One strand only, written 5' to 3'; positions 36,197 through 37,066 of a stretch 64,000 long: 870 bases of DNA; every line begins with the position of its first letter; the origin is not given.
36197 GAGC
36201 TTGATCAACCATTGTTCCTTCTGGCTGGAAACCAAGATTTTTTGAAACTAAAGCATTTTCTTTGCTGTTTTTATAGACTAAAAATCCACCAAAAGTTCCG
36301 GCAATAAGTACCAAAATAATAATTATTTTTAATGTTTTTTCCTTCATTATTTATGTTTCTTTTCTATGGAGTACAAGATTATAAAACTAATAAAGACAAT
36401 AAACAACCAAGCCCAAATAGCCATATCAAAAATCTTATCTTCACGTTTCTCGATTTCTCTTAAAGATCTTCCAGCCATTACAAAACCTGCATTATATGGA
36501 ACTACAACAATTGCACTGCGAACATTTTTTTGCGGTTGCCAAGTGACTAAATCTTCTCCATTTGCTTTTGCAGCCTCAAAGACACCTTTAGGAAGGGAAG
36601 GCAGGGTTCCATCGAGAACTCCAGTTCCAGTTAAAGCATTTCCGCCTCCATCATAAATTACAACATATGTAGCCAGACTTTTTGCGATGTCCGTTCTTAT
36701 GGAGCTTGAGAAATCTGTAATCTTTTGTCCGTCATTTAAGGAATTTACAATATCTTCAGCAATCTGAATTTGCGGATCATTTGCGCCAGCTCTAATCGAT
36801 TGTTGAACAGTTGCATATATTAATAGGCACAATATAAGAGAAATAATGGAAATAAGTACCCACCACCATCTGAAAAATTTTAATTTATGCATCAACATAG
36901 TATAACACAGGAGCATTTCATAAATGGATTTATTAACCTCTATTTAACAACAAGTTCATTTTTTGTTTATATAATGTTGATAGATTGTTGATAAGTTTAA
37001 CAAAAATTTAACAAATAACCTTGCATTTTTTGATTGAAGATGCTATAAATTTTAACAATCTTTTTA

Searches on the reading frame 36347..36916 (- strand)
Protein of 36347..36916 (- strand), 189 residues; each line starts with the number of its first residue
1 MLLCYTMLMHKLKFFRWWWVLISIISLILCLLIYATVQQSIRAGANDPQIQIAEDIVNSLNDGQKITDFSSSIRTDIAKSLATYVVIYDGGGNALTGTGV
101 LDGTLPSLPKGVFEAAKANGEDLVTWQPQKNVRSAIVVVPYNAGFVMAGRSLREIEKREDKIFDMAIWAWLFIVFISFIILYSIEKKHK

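Call 10: search_protein_families(library=pfam, proteins=[window:36347-36916:-])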
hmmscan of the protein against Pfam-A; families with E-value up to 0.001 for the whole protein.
window:36347-36916:- (189 aa): 0 families

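Call 38: search_protein_families(library=pfam, max_evalue=0.1, proteins=[window:36347-36916:-])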
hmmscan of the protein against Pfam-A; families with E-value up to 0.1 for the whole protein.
window:36347-36916:- (189 aa): 2 families
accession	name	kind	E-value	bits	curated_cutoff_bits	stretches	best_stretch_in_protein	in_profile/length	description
PF04932.20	Wzy_C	-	0.0036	17.5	31.7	1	3-84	26-94/149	O-Antigen ligase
PF09913.15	DUF2142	-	0.073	12.3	30.1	0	3-60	228-285/395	Predicted membrane protein (DUF2142)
